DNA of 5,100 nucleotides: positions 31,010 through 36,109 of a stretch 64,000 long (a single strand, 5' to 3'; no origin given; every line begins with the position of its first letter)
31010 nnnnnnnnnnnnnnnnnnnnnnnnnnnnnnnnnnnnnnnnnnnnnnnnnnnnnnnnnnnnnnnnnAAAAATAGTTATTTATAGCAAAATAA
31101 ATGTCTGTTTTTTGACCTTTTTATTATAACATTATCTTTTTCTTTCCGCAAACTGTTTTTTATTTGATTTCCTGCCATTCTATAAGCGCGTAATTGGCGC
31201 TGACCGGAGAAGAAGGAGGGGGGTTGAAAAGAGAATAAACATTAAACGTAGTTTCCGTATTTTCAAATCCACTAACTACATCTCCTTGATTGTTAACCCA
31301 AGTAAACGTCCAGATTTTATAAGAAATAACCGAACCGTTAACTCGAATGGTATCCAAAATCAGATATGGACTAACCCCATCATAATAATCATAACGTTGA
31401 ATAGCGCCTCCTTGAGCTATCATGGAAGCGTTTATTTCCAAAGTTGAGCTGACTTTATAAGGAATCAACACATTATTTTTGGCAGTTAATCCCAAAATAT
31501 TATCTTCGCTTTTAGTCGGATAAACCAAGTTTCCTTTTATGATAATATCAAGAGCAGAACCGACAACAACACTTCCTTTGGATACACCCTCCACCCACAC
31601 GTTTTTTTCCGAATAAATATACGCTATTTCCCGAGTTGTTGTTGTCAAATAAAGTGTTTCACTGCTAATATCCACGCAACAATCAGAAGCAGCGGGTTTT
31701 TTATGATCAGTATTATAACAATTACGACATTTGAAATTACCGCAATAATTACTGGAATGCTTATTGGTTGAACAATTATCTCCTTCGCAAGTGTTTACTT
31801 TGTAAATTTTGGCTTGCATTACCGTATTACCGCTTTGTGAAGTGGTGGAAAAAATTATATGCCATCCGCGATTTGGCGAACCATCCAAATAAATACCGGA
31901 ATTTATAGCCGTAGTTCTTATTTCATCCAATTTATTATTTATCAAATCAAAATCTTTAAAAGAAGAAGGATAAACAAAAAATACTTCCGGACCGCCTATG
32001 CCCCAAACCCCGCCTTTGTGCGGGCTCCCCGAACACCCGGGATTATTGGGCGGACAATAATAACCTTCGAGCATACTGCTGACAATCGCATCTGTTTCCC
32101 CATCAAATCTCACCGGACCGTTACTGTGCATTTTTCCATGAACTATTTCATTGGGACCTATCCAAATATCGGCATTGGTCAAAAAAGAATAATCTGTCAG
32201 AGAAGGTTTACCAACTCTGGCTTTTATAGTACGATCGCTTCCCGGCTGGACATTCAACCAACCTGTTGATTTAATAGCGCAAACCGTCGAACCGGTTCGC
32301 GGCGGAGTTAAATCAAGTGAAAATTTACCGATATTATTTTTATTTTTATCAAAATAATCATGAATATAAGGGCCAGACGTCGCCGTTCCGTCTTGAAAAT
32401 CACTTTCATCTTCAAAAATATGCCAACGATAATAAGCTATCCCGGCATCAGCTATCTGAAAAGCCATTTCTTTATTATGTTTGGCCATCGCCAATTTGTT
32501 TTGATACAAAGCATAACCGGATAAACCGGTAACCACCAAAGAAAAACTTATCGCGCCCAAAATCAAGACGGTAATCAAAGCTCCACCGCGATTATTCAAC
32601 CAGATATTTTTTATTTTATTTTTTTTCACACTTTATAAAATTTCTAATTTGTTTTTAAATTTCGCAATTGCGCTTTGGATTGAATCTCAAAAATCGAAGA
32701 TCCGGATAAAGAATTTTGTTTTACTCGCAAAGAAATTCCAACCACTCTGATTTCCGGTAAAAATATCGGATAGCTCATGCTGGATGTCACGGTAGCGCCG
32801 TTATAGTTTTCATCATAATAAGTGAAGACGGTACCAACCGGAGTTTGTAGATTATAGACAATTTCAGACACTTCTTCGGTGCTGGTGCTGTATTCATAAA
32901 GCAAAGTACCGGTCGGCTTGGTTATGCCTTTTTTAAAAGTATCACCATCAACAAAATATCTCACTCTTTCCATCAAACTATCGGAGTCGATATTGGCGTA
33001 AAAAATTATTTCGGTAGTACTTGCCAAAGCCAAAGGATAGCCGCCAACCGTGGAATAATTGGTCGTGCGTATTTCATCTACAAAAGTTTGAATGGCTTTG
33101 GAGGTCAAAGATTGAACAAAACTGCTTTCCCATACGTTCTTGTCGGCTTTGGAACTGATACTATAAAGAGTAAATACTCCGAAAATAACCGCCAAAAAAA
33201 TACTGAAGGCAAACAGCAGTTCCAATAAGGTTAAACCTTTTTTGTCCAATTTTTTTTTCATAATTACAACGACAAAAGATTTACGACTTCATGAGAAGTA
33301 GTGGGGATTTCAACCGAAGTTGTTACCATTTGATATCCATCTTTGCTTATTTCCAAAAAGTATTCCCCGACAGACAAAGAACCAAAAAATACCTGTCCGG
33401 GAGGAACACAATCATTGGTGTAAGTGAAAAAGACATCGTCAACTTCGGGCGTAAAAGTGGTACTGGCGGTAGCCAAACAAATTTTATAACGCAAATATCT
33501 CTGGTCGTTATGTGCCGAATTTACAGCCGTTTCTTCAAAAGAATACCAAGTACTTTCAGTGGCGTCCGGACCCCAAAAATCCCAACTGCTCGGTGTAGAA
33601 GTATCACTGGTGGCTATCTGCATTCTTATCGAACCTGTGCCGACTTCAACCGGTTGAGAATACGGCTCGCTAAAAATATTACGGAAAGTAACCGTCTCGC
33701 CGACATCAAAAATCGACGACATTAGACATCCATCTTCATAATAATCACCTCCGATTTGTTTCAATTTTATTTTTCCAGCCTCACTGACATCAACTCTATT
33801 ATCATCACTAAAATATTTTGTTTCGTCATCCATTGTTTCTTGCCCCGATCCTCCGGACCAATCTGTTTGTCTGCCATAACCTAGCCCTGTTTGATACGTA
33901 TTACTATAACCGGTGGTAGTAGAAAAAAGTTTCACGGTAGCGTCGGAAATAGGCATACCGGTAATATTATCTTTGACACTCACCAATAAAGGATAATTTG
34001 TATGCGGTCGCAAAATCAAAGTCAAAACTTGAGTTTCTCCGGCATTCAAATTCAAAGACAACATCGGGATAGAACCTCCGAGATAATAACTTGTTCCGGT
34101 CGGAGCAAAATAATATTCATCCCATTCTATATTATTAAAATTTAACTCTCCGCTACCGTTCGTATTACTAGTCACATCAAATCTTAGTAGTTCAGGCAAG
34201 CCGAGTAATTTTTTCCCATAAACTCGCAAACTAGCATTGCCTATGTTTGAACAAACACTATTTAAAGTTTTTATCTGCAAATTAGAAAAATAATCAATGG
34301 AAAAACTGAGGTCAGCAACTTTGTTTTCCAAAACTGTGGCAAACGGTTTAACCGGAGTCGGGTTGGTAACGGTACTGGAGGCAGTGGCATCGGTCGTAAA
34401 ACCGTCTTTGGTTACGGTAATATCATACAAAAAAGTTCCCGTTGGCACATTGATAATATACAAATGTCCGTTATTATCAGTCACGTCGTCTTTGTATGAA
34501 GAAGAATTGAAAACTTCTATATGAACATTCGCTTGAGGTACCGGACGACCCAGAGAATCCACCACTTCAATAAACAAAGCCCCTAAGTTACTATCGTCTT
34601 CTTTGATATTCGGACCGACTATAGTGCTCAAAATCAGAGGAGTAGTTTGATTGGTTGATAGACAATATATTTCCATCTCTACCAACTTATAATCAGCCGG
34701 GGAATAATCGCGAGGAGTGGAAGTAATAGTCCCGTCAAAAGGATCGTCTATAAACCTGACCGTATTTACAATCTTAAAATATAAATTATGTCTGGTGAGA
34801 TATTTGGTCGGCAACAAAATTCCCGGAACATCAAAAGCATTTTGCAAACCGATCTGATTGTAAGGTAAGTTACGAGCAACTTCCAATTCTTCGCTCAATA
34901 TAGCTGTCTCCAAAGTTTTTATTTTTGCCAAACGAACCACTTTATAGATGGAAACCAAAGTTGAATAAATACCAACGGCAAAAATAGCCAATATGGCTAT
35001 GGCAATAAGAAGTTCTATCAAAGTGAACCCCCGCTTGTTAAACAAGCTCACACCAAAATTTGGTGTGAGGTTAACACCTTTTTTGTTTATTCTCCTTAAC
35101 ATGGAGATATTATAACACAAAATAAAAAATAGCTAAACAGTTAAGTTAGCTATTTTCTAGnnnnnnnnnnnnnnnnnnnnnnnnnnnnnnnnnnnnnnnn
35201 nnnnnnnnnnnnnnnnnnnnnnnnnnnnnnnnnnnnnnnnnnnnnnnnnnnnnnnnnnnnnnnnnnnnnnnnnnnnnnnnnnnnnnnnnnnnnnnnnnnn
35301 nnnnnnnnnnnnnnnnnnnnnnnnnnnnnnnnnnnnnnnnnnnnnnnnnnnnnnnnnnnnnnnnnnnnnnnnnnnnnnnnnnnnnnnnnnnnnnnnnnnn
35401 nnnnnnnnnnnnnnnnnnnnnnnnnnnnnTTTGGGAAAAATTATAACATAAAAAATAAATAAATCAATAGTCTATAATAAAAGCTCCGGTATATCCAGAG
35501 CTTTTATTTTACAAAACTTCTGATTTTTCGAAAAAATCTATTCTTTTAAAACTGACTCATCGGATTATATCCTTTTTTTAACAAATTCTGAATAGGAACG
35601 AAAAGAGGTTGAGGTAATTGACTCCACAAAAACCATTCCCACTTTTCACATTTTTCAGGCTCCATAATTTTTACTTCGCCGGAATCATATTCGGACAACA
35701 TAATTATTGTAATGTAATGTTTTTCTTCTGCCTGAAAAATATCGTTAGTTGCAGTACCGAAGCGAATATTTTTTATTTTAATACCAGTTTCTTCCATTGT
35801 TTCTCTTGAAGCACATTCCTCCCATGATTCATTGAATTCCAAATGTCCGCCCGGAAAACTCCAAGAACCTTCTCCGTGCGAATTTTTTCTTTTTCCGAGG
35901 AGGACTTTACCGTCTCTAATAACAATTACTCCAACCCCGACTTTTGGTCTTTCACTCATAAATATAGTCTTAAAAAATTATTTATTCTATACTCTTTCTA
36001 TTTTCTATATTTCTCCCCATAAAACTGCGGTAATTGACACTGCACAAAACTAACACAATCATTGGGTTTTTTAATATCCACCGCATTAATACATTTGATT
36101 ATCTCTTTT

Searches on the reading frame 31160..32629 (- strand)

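Call 8: search_protein_families(library=pfam, proteins=[window:31160-32629:-], max_evalue=0.001)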
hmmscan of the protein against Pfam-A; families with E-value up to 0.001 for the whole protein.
window:31160-32629:- (489 aa): 1 family
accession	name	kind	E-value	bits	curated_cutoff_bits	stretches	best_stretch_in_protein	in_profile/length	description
PF14341.11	PilX_N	-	6.5e-08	32.9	25.5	1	14-65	1-51/51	PilX N-terminal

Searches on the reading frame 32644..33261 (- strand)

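Call 8: search_protein_families(library=pfam, proteins=[window:32644-33261:-], max_evalue=0.001)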
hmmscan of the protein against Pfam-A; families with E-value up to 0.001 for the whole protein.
window:32644-33261:- (205 aa): 0 families

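Call 61: search_protein_families(library=ncbifam, proteins=[window:32644-33261:-], max_evalue=0.01)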
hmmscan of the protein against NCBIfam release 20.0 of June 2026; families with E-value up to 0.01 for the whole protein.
window:32644-33261:- (205 aa): 2 families
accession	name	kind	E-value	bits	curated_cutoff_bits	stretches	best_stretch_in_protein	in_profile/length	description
NF041013.1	T4P_ComGE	equivalog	0.0022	18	49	1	7-59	3-55/83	competence type IV pilus minor pilin ComGE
TIGR01707.1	gspI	equivalog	0.0093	16.4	44.35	0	9-45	1-37/101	type II secretion system minor pseudopilin GspI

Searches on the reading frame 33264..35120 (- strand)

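Call 8: search_protein_families(library=pfam, proteins=[window:33264-35120:-], max_evalue=0.001)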
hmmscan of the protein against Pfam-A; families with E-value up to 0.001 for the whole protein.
window:33264-35120:- (618 aa): 3 families
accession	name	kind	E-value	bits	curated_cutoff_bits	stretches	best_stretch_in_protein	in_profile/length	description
PF13620.12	CarboxypepD_reg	-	5.2e-12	46.4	32.3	1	186-254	6-72/82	Carboxypeptidase regulatory-like domain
PF07963.17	N_methyl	-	1.3e-09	37.7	21.2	1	28-52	3-27/27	Prokaryotic N-terminal methylation motif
PF17802.7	SpaA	-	0.00058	20.4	23.1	0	193-246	15-70/91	Prealbumin-like fold domain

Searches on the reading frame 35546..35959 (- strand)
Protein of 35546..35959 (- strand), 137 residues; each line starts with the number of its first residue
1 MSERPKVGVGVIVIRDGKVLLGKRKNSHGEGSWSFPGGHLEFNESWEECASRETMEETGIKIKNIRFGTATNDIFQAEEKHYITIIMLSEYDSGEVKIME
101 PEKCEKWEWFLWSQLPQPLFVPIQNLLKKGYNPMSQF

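Call 8: search_protein_families(library=pfam, proteins=[window:35546-35959:-], max_evalue=0.001)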
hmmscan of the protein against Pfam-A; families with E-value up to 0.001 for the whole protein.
window:35546-35959:- (137 aa): 2 families
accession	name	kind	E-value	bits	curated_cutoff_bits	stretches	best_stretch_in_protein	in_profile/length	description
PF00293.34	NUDIX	-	9.7e-25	87.6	21.1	1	5-118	2-121/134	NUDIX domain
PF14815.12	NUDIX_4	-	2.4e-06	27.7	35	1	10-67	3-58/113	NUDIX domain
